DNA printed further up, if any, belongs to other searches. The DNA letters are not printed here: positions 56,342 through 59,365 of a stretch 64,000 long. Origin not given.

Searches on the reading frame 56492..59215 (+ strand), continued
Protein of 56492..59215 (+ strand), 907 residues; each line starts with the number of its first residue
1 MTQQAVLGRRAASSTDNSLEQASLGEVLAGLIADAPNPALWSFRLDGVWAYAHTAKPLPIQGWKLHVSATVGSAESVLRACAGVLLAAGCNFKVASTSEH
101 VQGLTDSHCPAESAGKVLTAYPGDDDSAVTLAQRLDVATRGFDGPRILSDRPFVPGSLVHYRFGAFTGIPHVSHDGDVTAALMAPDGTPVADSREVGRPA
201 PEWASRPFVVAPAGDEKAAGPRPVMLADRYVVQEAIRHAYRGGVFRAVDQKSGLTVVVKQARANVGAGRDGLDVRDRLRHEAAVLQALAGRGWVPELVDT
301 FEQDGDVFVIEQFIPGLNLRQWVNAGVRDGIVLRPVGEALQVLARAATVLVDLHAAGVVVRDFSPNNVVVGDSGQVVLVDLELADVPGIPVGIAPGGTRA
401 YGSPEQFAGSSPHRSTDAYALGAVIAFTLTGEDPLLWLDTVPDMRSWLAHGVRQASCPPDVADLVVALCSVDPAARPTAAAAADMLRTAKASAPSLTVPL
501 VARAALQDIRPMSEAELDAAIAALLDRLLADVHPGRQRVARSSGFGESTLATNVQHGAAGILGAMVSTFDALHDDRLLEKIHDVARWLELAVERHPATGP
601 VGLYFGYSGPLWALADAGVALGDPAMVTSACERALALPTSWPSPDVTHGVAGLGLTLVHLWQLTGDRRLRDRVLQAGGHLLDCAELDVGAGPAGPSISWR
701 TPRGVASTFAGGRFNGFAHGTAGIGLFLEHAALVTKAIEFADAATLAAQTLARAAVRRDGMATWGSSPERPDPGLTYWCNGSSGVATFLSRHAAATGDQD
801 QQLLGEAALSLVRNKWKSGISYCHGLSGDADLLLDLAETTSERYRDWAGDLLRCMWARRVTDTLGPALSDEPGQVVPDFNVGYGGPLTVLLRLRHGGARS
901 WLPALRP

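Call 33: find_encoding_contigs(protein=P0005, flank=5000, max_places=1)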
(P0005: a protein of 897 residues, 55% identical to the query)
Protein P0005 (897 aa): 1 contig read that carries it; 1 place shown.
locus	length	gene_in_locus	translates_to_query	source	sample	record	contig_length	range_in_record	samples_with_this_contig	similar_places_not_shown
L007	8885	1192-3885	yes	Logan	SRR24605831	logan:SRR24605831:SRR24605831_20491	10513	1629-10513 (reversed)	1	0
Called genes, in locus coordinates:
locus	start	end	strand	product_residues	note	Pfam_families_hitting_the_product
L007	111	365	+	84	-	-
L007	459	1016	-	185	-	-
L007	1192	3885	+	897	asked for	PF25816:RamC_N, PF00069:Pkinase, PF07714:PK_Tyr_Ser-Thr (weak), PF05147:LANC_like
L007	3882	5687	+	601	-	PF00326:Peptidase_S9, PF00561:Abhydrolase_1 (weak), PF12146:Hydrolase_4 (weak), PF12697:Abhydrolase_6 (weak)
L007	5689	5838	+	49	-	-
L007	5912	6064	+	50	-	-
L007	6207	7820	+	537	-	PF00005:ABC_tran, PF00931:NB-ARC (faint), PF02463:SMC_N (faint)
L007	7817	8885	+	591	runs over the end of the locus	PF00664:ABC_membrane (weak), PF00005:ABC_tran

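Call 34: find_encoding_contigs(protein=P0012, flank=5000, max_places=1)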
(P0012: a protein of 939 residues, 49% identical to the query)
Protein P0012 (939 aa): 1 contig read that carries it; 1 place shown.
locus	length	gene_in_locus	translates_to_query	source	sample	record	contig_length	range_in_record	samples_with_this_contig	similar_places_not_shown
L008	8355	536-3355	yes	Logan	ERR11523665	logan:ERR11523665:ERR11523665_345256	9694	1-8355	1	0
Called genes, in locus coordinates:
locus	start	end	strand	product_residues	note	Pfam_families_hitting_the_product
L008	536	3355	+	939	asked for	PF25816:RamC_N, PF00069:Pkinase, PF07714:PK_Tyr_Ser-Thr (weak), PF05147:LANC_like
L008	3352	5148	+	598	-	PF00561:Abhydrolase_1 (faint), PF12146:Hydrolase_4 (weak), PF12697:Abhydrolase_6 (weak), PF00326:Peptidase_S9, PF03959:FSH1 (faint), PF12146:Hydrolase_4 (weak)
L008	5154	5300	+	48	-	-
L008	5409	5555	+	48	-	-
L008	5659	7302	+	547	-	PF00664:ABC_membrane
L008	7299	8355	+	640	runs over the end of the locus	PF00005:ABC_tran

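Call 35: find_encoding_contigs(protein=P0017, flank=6000, max_places=1)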
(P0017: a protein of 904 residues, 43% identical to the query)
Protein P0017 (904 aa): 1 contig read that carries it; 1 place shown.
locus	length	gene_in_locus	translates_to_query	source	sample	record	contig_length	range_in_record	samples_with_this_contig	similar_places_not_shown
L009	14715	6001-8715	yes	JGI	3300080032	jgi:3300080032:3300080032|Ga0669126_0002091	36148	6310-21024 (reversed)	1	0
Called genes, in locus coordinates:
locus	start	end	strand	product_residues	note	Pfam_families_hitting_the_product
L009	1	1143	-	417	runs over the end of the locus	PF13506:Glyco_transf_21, PF00535:Glycos_transf_2, PF13641:Glyco_tranf_2_3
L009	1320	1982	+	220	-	PF00440:TetR_N, PF17754:TetR_C_14 (weak)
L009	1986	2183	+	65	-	-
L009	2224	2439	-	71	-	-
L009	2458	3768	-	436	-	-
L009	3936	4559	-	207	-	-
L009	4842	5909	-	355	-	PF05721:PhyH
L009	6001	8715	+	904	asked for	PF25816:RamC_N, PF00069:Pkinase, PF05147:LANC_like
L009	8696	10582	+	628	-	PF00561:Abhydrolase_1 (faint), PF12146:Hydrolase_4, PF12697:Abhydrolase_6, PF00326:Peptidase_S9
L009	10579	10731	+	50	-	-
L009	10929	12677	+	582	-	PF00664:ABC_membrane, PF00005:ABC_tran, PF13401:AAA_22 (faint)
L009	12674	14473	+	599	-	PF00005:ABC_tran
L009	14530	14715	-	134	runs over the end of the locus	PF01850:PIN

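Call 36: find_encoding_contigs(protein=P0018, flank=6000, max_places=1)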
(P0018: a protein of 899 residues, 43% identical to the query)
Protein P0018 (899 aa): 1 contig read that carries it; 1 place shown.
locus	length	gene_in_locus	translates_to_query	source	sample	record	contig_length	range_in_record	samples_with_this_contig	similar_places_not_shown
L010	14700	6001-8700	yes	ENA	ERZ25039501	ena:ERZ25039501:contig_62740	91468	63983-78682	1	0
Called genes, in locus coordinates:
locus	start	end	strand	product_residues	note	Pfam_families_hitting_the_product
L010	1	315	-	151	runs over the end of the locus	-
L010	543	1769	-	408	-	PF13506:Glyco_transf_21, PF00535:Glycos_transf_2, PF13641:Glyco_tranf_2_3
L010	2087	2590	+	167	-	PF03640:Lipoprotein_15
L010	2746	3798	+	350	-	PF00753:Lactamase_B, PF12706:Lactamase_B_2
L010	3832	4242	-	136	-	PF08818:DUF1801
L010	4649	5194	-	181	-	-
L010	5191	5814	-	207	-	-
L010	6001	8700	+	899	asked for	PF25816:RamC_N, PF00069:Pkinase, PF07714:PK_Tyr_Ser-Thr (weak), PF05147:LANC_like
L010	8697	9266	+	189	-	-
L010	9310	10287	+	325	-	PF00561:Abhydrolase_1 (weak), PF12146:Hydrolase_4, PF12697:Abhydrolase_6, PF00326:Peptidase_S9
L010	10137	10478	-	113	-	-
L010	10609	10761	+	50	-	-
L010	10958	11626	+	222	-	PF00664:ABC_membrane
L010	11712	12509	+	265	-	PF00005:ABC_tran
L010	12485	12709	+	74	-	-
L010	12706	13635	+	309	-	-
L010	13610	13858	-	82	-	-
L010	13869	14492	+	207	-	PF00005:ABC_tran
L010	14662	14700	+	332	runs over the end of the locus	PF02733:Dak1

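Call 37: find_encoding_contigs(protein=P0020, flank=6000, max_places=1)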
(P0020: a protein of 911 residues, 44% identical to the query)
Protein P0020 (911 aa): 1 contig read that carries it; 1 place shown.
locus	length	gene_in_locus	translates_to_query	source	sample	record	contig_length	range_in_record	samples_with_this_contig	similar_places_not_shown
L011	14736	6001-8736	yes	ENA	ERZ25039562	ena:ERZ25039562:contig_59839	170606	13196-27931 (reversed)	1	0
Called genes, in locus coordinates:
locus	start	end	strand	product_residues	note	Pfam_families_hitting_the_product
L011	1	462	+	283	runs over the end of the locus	PF01022:HTH_5, PF12802:MarR_2 (weak), PF12840:HTH_20, PF08327:AHSA1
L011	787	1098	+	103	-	PF01872:RibD_C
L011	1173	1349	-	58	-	-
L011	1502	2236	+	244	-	-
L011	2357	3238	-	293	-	PF00248:Aldo_ket_red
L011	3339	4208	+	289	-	PF13560:HTH_31, PF01381:HTH_3 (weak), PF17765:MLTR_LBD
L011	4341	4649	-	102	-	-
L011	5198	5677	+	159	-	PF00248:Aldo_ket_red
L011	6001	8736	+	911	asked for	PF25816:RamC_N, PF14531:Kinase-like (faint), PF00069:Pkinase, PF07714:PK_Tyr_Ser-Thr, PF05147:LANC_like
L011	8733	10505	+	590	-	PF00561:Abhydrolase_1 (weak), PF12146:Hydrolase_4 (weak), PF12697:Abhydrolase_6 (weak), PF00326:Peptidase_S9, PF12146:Hydrolase_4 (weak)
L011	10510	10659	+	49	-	-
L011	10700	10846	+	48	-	-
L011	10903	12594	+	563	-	PF00664:ABC_membrane, PF00005:ABC_tran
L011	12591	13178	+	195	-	-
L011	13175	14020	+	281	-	-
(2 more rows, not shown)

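Call 42: list_cluster_members(proteins=[P0003, P0001, P0002, P0004, P0009, P0006, P0018, P0020])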
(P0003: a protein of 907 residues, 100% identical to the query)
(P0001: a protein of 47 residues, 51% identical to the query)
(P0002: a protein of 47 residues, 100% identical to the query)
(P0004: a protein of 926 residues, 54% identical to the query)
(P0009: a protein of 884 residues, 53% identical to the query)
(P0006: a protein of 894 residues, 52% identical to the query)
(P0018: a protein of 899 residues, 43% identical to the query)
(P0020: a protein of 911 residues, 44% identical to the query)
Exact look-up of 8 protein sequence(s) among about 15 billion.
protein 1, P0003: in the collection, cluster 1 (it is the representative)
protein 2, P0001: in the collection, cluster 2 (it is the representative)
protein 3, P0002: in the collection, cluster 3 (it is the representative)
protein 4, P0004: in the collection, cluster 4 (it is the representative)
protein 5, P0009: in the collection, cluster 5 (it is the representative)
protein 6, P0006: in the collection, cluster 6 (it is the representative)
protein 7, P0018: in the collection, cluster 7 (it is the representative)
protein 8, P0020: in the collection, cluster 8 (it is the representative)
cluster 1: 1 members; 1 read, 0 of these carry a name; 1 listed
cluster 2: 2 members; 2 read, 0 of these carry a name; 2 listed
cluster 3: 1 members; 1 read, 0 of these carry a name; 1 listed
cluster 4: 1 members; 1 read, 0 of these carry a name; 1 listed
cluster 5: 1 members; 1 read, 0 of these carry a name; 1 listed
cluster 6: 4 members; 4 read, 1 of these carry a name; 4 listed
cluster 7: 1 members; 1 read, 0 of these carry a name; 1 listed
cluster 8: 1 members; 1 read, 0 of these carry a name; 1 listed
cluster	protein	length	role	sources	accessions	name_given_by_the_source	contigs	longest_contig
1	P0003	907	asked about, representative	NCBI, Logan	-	-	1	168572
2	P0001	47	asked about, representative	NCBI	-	-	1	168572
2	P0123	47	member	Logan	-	-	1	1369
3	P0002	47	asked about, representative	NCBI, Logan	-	-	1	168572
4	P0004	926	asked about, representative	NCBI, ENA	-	-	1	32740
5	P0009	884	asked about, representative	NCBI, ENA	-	-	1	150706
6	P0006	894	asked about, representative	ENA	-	-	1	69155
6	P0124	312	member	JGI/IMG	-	lantibiotic modifying enzyme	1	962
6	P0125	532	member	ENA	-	-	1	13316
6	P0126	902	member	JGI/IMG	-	-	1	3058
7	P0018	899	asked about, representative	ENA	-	-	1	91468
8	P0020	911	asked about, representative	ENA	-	-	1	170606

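Call 58: find_encoding_contigs(protein=P0031, flank=6000, max_places=1)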
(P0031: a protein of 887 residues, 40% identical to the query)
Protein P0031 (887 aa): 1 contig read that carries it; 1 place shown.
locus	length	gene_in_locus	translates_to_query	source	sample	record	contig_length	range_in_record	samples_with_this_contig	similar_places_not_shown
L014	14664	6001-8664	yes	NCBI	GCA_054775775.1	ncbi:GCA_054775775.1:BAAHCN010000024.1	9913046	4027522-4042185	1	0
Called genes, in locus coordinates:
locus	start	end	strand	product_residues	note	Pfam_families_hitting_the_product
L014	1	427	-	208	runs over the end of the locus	PF03640:Lipoprotein_15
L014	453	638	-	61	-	-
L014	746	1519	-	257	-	PF04542:Sigma70_r2, PF08281:Sigma70_r4_2, PF04545:Sigma70_r4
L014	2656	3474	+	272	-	-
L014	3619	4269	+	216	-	PF00891:Methyltransf_2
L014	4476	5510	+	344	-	PF13353:Fer4_12 (weak), PF04055:Radical_SAM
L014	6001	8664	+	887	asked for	PF25816:RamC_N, PF00069:Pkinase, PF05147:LANC_like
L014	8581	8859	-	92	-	-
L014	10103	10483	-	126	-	-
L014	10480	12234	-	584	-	PF02534:T4SS-DNA_transf, PF10412:TrwB_AAD_bind, PF12696:TraG-D_C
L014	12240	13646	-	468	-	-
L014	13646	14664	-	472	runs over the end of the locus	PF11203:EccE (weak)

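Call 60: find_encoding_contigs(protein=P0123, flank=2000, max_places=2)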
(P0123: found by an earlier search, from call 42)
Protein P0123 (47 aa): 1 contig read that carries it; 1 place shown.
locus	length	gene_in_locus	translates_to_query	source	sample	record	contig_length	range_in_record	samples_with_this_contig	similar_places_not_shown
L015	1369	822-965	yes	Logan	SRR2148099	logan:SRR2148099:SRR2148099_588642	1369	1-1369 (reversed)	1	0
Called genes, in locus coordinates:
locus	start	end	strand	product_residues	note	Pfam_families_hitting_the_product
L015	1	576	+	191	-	?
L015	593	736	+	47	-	-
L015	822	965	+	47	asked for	-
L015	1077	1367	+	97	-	?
